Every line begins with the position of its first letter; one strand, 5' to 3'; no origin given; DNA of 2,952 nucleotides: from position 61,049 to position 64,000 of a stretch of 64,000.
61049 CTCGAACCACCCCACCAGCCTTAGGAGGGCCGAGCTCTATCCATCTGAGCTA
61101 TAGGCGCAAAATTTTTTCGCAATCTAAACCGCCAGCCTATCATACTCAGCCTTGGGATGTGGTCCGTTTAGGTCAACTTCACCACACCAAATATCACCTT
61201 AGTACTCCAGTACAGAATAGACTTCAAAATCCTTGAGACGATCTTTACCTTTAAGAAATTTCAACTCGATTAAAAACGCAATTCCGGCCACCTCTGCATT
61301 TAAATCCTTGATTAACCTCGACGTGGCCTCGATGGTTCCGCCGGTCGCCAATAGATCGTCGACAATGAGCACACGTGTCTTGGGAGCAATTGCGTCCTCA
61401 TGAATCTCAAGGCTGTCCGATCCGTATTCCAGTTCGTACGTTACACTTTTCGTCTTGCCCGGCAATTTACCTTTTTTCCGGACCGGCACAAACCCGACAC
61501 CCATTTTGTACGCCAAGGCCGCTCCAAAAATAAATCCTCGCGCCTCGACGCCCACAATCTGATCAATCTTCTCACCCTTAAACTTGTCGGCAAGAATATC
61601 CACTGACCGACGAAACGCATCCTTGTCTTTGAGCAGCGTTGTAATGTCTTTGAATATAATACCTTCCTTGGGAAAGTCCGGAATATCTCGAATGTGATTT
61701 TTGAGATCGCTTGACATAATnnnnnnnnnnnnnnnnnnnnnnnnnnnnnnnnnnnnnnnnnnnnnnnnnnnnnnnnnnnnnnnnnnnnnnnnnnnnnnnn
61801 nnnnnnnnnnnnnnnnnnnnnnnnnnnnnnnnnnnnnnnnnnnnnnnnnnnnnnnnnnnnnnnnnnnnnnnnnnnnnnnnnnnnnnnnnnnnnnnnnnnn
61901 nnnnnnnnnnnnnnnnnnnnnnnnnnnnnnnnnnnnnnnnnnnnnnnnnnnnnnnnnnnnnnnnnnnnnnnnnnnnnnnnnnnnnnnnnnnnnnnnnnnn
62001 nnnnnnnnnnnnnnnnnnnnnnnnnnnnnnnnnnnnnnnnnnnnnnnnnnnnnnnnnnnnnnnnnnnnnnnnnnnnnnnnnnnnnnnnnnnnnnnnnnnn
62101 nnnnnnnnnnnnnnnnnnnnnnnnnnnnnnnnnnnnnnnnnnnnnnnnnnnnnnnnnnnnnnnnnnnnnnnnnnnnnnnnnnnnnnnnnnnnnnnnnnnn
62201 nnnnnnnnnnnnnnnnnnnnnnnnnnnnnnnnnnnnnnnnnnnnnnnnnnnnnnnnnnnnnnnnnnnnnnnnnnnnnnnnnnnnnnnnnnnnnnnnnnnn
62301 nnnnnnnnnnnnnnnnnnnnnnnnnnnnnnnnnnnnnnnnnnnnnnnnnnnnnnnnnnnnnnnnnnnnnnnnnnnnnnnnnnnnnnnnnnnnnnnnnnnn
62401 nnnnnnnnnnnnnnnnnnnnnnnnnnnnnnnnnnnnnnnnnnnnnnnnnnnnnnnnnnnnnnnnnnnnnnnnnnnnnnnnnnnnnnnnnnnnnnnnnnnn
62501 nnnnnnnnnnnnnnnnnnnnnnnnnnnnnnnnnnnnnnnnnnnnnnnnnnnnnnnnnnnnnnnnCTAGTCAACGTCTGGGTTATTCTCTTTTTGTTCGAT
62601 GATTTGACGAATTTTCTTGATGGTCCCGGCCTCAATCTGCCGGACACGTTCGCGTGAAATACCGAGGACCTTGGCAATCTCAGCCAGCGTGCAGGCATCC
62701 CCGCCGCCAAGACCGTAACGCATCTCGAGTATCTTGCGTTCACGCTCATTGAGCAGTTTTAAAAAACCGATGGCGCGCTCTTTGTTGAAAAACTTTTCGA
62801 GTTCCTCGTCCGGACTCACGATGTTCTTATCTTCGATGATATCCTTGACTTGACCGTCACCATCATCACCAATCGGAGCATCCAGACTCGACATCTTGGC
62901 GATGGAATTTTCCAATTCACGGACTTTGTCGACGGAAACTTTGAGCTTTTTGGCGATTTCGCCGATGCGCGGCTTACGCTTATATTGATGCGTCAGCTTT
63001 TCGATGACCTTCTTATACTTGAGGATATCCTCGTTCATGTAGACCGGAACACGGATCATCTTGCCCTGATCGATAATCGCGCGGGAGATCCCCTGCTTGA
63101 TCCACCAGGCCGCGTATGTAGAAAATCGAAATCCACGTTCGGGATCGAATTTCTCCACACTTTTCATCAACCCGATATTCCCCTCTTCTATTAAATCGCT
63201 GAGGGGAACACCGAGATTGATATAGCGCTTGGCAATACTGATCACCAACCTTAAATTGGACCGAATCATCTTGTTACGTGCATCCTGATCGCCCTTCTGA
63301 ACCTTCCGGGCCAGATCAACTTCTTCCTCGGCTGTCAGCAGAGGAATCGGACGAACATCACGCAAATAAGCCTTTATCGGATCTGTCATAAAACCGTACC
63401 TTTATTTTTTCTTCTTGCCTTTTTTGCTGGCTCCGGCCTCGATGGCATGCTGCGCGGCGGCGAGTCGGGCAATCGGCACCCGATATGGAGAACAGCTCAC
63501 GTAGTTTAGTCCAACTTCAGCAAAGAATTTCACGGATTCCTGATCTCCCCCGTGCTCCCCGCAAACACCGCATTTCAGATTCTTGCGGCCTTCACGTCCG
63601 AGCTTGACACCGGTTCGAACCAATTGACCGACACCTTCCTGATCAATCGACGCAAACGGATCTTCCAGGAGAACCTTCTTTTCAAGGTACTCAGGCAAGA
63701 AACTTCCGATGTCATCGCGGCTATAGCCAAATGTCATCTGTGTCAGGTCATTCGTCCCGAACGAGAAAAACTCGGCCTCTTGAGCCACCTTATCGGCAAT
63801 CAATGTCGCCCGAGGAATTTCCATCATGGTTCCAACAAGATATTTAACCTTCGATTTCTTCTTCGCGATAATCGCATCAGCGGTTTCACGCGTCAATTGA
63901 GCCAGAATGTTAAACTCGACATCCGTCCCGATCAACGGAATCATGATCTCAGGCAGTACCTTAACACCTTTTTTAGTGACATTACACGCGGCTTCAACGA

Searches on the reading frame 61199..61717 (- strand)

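Call 14: search_protein_families(library=pfam, proteins=[window:61199-61717:-], max_evalue=0.001)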
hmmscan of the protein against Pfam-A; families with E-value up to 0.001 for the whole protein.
window:61199-61717:- (172 aa): 2 families
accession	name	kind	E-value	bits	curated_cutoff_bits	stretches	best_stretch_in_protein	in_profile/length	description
PF00156.33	Pribosyltran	-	4.9e-18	65.4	26.3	1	38-160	15-130/158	Phosphoribosyl transferase domain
PF14681.12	UPRTase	-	0.00095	19.1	27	0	110-153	118-160/206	Uracil phosphoribosyltransferase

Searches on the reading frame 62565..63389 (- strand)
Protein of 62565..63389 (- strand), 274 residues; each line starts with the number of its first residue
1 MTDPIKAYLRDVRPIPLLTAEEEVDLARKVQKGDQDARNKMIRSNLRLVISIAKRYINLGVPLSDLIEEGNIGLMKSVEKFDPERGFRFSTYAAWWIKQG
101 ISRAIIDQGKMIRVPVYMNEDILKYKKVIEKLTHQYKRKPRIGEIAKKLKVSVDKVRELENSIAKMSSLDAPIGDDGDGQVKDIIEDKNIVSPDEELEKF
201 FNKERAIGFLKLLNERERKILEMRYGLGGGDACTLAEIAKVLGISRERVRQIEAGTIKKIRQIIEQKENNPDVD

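Call 14: search_protein_families(library=pfam, proteins=[window:62565-63389:-], max_evalue=0.001)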
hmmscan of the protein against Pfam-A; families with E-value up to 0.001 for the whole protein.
window:62565-63389:- (274 aa): 9 families
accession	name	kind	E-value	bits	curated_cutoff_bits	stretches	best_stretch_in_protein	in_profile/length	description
PF04539.22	Sigma70_r3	-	1.1e-21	77.1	25.3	1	120-195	1-76/78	Sigma-70 region 3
PF04542.20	Sigma70_r2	-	5.1e-20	71.5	24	1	41-108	1-68/71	Sigma-70 region 2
PF04545.22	Sigma70_r4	-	3.7e-19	68.4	24.1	1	210-262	2-50/50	Sigma-70, region 4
PF00140.25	Sigma70_r1_2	-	1.2e-14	54.4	22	1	3-35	1-33/34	Sigma-70 factor, region 1.2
PF08281.18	Sigma70_r4_2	-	9.9e-06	25.6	25.7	1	210-251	8-45/54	Sigma-70, region 4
PF12728.13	HTH_17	-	3.5e-05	24.4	27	0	234-261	3-31/51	Helix-turn-helix domain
PF13413.12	HTH_25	-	0.00019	21.6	24.6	0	234-260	12-38/62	Helix-turn-helix domain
PF01381.28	HTH_3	-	0.0004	20.8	23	0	234-257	11-33/55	Helix-turn-helix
PF13518.12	HTH_28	-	0.00098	19.6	25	0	234-252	14-32/52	Helix-turn-helix domain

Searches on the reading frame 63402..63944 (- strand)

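Call 14: search_protein_families(library=pfam, proteins=[window:63402-63944:-], max_evalue=0.001)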
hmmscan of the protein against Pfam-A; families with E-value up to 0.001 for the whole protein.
window:63402-63944:- (180 aa): 1 family
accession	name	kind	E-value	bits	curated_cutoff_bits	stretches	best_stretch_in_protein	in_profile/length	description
PF02896.24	PEP-utilizers_C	-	2.3e-37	129.2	22.8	1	1-166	140-291/293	PEP-utilising enzyme, PEP-binding domain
